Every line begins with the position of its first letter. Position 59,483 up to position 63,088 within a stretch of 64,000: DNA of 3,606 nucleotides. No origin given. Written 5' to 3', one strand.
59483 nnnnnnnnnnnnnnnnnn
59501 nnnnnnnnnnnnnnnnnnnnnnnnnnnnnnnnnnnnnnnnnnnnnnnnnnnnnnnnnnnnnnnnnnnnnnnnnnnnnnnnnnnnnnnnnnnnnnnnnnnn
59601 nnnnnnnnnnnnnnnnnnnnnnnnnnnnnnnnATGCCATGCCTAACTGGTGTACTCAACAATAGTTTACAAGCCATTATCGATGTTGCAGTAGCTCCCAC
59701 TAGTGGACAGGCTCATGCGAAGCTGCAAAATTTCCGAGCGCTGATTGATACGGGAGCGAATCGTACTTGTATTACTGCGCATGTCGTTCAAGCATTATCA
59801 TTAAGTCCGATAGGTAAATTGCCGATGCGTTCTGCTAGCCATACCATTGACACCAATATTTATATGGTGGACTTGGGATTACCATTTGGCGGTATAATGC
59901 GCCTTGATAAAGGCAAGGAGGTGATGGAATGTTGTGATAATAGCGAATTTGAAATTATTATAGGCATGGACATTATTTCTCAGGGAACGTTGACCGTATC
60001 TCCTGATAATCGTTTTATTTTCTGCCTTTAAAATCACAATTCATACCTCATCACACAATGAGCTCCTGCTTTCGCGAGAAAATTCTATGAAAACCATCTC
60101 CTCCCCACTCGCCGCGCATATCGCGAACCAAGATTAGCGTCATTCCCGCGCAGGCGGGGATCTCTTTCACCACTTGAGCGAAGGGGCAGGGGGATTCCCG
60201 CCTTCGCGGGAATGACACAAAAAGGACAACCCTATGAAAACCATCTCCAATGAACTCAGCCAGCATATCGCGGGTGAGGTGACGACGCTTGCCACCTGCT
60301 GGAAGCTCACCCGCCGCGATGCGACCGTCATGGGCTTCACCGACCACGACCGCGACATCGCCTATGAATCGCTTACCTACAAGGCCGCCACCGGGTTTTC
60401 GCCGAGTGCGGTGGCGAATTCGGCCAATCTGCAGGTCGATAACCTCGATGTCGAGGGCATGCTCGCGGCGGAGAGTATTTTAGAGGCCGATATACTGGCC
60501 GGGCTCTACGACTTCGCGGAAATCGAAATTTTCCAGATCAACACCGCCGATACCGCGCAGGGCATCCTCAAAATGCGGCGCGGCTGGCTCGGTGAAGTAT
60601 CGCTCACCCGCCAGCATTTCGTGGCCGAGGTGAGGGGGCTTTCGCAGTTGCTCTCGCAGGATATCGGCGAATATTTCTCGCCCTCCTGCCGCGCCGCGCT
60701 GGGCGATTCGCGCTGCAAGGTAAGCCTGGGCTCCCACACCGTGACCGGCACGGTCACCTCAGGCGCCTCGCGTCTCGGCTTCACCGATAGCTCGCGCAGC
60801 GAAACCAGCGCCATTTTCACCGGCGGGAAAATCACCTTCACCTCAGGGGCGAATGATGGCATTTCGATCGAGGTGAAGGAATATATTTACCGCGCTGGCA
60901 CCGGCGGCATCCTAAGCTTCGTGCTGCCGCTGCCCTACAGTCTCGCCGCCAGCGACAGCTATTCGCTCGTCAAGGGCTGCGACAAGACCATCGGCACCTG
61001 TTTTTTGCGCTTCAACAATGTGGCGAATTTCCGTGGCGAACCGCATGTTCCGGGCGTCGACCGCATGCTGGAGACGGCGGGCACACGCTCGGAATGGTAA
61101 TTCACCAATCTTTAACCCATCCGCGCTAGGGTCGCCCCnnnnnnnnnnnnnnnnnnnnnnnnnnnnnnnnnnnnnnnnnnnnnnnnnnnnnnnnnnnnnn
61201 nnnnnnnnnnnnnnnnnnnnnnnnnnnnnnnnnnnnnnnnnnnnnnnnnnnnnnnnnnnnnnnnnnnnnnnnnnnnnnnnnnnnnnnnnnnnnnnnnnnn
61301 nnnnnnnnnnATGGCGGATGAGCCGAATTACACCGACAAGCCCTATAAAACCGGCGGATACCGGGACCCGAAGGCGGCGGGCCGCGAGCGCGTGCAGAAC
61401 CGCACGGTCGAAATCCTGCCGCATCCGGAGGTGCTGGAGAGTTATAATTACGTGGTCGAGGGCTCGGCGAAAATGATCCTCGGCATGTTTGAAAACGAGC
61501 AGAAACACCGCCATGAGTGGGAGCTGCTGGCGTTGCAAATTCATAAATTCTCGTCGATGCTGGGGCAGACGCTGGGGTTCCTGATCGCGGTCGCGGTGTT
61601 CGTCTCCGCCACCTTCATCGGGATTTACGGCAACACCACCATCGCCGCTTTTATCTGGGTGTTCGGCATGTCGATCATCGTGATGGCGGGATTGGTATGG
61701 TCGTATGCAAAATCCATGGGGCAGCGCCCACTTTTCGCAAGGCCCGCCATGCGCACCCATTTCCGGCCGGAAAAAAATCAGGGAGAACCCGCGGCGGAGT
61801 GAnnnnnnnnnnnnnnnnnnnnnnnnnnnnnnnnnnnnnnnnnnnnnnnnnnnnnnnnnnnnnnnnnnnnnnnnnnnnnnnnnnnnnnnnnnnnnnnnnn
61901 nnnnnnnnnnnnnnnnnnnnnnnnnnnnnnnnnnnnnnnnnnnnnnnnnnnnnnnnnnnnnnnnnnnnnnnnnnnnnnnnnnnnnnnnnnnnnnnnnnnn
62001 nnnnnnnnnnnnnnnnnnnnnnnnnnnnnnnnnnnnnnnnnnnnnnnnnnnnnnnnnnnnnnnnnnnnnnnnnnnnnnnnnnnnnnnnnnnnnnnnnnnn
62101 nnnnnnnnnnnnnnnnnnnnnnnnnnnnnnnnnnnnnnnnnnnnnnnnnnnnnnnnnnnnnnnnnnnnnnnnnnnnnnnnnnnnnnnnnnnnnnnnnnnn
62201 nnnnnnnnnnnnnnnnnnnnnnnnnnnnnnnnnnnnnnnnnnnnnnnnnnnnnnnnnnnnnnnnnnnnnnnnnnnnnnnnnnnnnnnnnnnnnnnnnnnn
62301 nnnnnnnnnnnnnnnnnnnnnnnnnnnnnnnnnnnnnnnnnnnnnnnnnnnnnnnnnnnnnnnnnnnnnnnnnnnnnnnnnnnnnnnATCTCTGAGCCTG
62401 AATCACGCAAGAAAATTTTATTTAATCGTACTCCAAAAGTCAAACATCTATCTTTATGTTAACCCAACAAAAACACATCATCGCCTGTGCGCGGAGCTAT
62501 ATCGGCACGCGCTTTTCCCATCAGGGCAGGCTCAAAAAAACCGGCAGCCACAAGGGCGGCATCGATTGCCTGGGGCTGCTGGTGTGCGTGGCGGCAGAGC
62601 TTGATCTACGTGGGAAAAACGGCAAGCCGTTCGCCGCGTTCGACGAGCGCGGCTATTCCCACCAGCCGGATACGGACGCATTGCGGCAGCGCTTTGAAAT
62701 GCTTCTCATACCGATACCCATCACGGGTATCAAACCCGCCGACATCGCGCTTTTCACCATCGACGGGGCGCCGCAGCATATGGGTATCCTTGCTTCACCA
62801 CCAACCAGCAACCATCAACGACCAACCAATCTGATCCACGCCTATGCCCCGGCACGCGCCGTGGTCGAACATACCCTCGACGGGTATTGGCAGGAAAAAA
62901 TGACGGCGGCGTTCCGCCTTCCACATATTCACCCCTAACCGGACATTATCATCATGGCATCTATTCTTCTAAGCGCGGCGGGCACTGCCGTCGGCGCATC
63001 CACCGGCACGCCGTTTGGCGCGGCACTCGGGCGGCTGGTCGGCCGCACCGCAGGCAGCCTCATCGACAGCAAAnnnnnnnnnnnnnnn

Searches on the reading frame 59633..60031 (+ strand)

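Call 6: search_protein_families(library=pfam, proteins=[window:59633-60031:+], max_evalue=0.01)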
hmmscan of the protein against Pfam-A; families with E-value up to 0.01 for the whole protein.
window:59633-60031:+ (132 aa): 3 families
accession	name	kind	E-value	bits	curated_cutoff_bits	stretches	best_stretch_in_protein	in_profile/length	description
PF13650.11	Asp_protease_2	-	6.7e-07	30.4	24.3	1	32-113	8-89/90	Aspartyl protease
PF13975.11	gag-asp_proteas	-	1e-06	29.7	28.2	1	32-116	8-91/92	gag-polyprotein putative aspartyl protease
PF00077.25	RVP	-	0.0046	17.7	20.7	0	31-50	13-32/101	Retroviral aspartyl protease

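Call 7: search_protein_families(library=phrogs, proteins=[window:59633-60031:+], max_evalue=0.01)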
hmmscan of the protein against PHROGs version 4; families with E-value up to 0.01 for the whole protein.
window:59633-60031:+ (132 aa): 0 families

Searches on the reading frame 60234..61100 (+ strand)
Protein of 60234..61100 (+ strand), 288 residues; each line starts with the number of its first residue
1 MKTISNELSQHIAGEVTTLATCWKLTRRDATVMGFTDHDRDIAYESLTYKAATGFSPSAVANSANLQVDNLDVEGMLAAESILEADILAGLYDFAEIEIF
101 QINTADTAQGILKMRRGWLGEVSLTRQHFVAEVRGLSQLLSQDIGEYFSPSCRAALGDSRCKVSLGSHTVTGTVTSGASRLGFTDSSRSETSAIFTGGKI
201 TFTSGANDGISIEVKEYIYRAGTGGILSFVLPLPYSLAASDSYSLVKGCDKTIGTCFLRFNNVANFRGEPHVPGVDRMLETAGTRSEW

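Call 6: search_protein_families(library=pfam, proteins=[window:60234-61100:+], max_evalue=0.01)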
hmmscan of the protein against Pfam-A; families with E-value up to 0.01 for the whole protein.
window:60234-61100:+ (288 aa): 2 families
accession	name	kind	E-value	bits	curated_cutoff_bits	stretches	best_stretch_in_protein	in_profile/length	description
PF09931.15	Phage_phiJL001_Gp84_N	-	5.5e-58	196.1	26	1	5-164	1-160/160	Baseplate hub protein, N-terminal attachment domain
PF09356.15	Phage_BR0599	-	9.7e-24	84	22.9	1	194-276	2-80/80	Phage conserved hypothetical protein BR0599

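Call 7: search_protein_families(library=phrogs, proteins=[window:60234-61100:+], max_evalue=0.01)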
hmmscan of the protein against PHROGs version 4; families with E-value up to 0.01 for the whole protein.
window:60234-61100:+ (288 aa): 4 families
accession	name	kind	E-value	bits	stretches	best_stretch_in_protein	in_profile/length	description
phrog_778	-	tail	1.6e-65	222.4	1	1-279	1-270/287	tail assembly protein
phrog_15205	-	tail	2.8e-11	43.6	1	29-275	222-458/467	tail assembly protein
phrog_6040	-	unknown function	8.6e-10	38.3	1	78-282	703-917/923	-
phrog_28246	-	tail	0.00022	22.5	1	148-274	10-130/140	tail assembly protein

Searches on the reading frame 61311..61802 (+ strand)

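Call 9: search_protein_families(library=pfam, proteins=[window:61311-61802:+], max_evalue=1)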
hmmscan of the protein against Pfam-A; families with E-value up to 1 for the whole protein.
window:61311-61802:+ (163 aa): 2 families
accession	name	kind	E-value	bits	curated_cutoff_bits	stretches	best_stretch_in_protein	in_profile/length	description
PF10097.14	DUF2335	-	4e-12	46.3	25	1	37-85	1-49/50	Predicted membrane protein (DUF2335)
PF07332.16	Phage_holin_3_6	-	0.21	12.1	28.4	1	84-142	40-101/116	Putative Actinobacterial Holin-X, holin superfamily III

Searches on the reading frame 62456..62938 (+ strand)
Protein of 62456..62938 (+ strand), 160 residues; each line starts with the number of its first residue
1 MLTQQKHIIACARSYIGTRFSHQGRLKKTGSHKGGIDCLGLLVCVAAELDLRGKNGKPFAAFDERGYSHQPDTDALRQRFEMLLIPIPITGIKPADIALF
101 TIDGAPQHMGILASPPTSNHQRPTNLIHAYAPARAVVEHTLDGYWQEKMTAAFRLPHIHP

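Call 9: search_protein_families(library=pfam, proteins=[window:62456-62938:+], max_evalue=1)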
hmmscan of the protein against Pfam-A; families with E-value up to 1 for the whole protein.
window:62456-62938:+ (160 aa): 1 family
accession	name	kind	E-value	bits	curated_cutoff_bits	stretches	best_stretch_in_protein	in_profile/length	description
PF00877.26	NLPC_P60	-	0.0047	17.3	23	1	17-153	1-104/105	NlpC/P60 family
